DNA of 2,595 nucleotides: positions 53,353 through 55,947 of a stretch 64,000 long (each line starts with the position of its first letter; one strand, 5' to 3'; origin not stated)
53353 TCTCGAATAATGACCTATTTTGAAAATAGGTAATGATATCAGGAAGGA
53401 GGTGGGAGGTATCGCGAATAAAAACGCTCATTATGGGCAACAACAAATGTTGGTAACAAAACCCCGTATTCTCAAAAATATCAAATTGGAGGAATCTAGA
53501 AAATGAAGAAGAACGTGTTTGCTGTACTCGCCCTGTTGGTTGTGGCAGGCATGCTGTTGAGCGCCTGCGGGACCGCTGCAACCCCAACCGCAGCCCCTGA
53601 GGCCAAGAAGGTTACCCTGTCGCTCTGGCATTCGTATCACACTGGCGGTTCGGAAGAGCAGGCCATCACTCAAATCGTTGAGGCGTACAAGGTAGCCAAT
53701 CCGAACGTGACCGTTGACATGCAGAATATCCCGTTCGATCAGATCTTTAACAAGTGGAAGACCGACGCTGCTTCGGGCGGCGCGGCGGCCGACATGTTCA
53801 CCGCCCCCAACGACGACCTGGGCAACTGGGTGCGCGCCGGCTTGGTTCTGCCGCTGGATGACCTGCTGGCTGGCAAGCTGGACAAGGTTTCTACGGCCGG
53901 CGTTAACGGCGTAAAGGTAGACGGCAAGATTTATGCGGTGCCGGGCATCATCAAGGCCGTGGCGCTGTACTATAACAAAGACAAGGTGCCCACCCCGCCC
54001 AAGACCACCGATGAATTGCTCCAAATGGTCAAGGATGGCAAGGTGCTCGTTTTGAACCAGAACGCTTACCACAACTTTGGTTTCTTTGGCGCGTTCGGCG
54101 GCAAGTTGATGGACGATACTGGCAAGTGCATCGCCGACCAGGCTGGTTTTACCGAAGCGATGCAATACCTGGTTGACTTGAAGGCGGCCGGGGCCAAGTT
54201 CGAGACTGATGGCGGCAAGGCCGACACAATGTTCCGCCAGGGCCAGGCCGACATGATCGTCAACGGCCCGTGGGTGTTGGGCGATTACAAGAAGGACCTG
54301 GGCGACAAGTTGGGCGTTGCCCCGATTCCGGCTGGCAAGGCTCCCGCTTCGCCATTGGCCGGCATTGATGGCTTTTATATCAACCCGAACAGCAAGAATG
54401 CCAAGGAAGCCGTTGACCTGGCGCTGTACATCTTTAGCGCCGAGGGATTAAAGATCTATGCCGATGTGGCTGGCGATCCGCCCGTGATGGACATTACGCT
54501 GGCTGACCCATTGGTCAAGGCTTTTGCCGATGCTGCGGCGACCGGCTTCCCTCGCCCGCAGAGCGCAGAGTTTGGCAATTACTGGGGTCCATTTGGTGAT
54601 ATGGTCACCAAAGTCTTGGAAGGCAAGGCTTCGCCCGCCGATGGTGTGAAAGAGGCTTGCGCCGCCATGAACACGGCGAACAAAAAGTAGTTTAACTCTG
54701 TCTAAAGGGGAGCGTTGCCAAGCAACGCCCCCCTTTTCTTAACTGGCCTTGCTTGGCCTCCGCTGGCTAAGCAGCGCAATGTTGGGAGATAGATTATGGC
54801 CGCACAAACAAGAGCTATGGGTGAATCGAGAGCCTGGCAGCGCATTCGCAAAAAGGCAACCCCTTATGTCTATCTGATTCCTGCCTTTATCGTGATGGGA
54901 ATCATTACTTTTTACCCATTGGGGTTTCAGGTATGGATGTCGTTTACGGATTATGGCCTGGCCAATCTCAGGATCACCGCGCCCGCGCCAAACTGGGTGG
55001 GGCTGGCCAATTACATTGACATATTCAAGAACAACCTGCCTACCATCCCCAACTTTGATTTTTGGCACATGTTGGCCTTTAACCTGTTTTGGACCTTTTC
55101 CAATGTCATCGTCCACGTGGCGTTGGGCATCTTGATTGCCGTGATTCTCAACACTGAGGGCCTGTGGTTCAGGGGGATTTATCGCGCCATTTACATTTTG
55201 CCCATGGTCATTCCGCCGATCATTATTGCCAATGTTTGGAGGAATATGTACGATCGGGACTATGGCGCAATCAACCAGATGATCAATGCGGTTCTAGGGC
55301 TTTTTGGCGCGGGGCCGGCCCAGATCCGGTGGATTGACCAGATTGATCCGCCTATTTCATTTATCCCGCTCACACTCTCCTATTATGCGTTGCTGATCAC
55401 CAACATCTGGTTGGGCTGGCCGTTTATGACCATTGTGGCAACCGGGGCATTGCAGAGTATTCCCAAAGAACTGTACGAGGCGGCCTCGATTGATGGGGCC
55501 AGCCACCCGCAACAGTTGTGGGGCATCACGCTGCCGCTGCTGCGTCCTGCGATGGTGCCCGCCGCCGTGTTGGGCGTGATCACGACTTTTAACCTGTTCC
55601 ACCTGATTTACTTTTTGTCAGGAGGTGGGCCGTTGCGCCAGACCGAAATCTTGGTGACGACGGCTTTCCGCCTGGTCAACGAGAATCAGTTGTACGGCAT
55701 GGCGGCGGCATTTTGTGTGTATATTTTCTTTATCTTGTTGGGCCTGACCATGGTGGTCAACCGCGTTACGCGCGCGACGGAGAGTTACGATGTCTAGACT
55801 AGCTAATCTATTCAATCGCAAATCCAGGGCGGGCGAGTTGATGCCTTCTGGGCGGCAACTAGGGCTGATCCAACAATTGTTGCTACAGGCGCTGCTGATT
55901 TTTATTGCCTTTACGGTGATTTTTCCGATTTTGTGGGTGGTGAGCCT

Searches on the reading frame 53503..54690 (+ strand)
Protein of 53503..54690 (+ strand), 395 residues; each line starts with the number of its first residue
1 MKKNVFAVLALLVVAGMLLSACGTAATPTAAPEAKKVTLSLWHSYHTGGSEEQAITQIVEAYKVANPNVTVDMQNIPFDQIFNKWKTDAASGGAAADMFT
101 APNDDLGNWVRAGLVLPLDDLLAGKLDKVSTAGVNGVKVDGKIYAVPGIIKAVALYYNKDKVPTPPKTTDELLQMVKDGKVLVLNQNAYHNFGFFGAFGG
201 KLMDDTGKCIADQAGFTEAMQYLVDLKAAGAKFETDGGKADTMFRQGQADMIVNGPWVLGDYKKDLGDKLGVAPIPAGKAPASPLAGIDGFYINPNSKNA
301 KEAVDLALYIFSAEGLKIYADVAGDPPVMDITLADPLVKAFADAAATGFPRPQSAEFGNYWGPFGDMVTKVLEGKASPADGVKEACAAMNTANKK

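Call 48: search_protein_families(library=pfam, proteins=[window:53503-54690:+], max_evalue=0.00001)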
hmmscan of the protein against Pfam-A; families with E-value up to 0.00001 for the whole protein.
window:53503-54690:+ (395 aa): 2 families
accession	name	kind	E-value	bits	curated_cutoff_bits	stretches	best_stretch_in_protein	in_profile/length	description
PF13416.11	SBP_bac_8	-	6e-40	138.2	27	1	57-339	1-272/279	Bacterial extracellular solute-binding protein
PF01547.30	SBP_bac_1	-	1.5e-34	120.9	26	1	49-315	2-305/307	Bacterial extracellular solute-binding protein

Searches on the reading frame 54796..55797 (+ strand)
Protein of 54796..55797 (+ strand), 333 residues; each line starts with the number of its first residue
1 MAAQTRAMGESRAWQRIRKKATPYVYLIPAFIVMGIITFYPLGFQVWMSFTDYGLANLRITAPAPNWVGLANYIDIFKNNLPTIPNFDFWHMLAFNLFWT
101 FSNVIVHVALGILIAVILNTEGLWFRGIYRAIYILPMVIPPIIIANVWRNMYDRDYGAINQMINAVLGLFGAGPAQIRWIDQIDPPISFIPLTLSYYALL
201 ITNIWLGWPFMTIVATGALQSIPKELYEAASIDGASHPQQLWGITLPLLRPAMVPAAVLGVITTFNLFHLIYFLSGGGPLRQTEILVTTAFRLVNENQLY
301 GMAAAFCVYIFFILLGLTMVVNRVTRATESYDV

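Call 48: search_protein_families(library=pfam, proteins=[window:54796-55797:+], max_evalue=0.00001)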
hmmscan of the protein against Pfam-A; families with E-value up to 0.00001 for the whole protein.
window:54796-55797:+ (333 aa): 1 family
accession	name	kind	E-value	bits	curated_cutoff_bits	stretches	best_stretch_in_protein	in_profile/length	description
PF00528.27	BPD_transp_1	-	2.3e-17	63.8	26.4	1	109-317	3-172/184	Binding-protein-dependent transport system inner membrane component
